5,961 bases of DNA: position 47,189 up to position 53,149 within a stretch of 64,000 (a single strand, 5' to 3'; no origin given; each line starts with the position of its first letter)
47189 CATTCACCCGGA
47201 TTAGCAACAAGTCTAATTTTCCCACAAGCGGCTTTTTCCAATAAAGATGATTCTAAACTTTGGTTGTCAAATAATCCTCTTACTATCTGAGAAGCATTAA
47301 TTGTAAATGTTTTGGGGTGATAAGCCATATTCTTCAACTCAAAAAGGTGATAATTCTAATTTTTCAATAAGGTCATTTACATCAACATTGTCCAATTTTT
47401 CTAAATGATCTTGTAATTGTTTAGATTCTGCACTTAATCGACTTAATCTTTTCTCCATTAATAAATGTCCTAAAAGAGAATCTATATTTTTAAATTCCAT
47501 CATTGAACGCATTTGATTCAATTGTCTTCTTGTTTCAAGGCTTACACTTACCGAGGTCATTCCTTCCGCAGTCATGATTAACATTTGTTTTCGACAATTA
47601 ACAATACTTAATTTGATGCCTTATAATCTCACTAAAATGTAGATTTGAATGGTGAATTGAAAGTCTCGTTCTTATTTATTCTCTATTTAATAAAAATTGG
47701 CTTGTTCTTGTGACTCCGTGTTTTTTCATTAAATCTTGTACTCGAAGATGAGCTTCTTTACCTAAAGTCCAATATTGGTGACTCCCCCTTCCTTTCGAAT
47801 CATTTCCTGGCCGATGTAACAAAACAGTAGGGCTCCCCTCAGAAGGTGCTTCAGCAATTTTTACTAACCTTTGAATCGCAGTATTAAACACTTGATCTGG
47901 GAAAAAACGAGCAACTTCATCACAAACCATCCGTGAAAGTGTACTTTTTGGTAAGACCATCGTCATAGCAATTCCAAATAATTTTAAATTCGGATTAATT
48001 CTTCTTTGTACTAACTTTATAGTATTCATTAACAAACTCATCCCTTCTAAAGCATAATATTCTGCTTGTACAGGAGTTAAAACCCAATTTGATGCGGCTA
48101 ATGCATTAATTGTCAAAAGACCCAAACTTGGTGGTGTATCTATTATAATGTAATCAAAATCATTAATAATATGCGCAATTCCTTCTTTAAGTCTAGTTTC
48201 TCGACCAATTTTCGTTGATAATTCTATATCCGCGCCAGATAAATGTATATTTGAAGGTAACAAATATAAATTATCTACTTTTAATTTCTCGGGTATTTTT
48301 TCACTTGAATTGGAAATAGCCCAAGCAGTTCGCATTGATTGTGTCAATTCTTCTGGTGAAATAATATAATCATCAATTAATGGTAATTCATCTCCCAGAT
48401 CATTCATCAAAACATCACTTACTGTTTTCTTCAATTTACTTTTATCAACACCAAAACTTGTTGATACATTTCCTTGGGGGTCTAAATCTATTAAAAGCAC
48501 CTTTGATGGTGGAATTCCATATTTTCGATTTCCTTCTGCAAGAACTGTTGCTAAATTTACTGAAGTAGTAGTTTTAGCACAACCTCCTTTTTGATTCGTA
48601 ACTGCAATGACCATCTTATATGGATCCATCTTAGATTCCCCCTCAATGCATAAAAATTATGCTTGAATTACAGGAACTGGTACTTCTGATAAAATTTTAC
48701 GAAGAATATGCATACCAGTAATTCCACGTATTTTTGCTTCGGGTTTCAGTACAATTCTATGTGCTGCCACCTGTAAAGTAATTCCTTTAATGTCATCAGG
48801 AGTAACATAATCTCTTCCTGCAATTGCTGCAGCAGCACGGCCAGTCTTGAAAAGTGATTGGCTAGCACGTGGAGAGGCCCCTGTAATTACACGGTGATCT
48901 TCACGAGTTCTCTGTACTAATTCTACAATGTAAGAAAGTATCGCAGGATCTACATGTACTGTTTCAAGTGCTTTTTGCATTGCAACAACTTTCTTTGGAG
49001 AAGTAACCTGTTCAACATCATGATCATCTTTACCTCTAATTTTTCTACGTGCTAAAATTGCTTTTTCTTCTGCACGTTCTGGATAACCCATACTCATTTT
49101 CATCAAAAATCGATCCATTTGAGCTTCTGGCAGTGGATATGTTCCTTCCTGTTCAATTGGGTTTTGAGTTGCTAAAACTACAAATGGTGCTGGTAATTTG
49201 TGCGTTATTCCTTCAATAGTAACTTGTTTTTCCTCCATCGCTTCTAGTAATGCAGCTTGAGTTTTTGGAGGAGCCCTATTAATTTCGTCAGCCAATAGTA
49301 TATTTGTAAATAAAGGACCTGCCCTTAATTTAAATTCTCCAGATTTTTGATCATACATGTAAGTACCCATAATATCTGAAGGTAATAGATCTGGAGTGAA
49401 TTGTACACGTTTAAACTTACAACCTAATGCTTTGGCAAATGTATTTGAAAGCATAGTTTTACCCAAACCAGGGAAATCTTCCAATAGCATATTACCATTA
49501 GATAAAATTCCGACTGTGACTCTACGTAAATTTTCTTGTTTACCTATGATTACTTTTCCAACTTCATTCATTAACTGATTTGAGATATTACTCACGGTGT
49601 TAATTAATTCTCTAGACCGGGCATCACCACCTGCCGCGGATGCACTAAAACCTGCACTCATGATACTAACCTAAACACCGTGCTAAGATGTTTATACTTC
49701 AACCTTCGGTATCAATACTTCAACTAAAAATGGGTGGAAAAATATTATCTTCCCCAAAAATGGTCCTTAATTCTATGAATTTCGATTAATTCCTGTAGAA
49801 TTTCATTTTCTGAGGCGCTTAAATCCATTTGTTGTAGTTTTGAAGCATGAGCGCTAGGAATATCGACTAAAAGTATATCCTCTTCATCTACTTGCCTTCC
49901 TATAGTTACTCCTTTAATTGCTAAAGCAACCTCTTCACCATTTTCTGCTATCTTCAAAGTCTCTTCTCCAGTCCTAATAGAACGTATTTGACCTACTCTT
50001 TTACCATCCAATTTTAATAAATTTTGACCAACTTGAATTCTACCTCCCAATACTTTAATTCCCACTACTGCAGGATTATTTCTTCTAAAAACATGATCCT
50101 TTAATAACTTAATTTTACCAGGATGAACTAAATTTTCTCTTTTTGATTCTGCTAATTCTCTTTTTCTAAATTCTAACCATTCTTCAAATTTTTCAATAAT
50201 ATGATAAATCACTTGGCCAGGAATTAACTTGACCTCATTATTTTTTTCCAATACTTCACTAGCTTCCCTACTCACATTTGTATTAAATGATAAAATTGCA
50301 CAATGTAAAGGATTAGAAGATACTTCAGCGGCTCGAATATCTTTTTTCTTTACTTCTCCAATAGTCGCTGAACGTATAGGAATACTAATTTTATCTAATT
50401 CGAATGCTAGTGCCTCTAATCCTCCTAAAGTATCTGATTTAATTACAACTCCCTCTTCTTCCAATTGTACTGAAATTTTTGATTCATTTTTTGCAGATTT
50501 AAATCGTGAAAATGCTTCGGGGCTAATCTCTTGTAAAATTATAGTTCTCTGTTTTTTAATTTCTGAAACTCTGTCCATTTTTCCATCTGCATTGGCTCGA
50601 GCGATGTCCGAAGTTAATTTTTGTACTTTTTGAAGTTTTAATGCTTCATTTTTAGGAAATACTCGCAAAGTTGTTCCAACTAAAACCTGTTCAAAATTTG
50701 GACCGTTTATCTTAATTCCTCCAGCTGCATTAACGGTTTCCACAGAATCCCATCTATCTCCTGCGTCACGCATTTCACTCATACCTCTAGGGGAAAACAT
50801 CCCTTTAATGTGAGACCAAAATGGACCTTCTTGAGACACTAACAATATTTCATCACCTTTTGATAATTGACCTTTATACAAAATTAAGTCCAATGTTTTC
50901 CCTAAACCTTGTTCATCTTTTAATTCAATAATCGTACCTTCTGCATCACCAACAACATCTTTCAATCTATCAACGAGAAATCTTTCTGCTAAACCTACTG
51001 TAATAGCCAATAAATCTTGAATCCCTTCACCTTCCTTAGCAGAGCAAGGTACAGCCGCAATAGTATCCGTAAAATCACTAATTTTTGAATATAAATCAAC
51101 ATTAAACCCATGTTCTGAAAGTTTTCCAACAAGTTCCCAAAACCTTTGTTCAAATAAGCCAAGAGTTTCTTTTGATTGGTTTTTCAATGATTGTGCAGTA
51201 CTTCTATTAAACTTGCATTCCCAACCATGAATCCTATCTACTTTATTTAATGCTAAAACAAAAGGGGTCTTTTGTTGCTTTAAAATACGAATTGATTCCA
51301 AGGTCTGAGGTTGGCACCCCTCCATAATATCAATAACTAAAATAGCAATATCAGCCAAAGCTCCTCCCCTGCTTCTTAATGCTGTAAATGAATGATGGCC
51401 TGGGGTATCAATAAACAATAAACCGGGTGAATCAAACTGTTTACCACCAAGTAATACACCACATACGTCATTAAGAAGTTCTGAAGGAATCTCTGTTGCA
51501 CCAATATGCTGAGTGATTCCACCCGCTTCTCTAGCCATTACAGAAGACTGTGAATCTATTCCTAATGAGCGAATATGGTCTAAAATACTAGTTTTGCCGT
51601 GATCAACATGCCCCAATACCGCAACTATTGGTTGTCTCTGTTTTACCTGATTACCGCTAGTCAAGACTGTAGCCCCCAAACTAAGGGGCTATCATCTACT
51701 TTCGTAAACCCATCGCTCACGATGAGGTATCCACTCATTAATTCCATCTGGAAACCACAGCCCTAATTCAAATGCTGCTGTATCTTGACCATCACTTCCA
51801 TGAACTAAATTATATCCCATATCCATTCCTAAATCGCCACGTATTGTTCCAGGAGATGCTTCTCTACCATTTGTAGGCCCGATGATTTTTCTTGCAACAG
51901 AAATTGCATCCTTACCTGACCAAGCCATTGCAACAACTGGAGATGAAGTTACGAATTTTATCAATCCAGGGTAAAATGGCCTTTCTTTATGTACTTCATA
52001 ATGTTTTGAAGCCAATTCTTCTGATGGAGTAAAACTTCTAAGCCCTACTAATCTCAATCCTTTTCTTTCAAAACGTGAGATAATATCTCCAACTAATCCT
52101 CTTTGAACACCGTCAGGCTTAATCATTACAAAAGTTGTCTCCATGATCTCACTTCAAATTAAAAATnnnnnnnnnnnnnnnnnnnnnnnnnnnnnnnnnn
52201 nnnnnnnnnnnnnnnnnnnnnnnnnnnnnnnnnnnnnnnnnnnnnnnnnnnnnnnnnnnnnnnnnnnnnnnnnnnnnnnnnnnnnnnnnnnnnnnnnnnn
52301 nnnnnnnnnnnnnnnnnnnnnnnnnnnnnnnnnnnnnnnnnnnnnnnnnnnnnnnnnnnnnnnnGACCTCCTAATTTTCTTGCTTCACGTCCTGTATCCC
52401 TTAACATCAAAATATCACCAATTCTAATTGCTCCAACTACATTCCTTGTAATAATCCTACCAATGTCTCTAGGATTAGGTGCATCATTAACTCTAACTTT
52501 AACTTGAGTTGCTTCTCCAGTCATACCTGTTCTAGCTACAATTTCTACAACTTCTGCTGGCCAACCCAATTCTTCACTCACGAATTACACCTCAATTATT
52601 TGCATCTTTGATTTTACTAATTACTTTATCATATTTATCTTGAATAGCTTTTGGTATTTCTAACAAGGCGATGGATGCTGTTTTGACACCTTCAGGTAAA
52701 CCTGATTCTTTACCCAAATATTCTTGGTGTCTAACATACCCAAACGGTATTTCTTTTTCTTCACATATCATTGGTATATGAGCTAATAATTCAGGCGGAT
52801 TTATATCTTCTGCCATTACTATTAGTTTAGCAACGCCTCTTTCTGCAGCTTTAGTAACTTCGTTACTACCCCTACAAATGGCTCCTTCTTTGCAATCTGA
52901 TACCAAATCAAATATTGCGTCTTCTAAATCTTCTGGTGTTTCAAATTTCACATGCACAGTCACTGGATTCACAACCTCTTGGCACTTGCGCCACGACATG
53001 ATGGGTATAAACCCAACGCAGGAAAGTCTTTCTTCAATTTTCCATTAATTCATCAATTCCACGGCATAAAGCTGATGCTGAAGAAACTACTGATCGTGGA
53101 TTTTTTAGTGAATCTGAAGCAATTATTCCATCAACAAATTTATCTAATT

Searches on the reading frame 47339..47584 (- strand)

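Call 72: search_protein_families(library=pfam, proteins=[window:47339-47584:-], max_evalue=0.01)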
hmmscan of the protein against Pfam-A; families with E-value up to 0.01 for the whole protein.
window:47339-47584:- (81 aa): 1 family
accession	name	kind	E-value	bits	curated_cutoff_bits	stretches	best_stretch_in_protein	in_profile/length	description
PF14638.11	FNIP_C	-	0.0094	16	25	0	10-79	102-170/189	Folliculin-interacting protein C-terminus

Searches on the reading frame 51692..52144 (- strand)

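Call 72: search_protein_families(library=pfam, proteins=[window:51692-52144:-], max_evalue=0.01)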
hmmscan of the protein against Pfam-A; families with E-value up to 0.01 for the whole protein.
window:51692-52144:- (150 aa): 1 family
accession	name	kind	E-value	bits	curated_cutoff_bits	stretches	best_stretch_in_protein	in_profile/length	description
PF00334.24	NDK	-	1.5e-52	177.5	27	1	2-133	1-132/135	Nucleoside diphosphate kinase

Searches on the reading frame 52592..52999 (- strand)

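Call 72: search_protein_families(library=pfam, proteins=[window:52592-52999:-], max_evalue=0.01)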
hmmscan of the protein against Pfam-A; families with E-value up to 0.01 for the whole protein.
window:52592-52999:- (135 aa): 1 family
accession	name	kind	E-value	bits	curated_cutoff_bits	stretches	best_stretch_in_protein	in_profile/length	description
PF01248.31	Ribosomal_L7Ae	-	9.4e-18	64.1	22.1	1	37-109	12-84/95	Ribosomal protein L7Ae/L30e/S12e/Gadd45 family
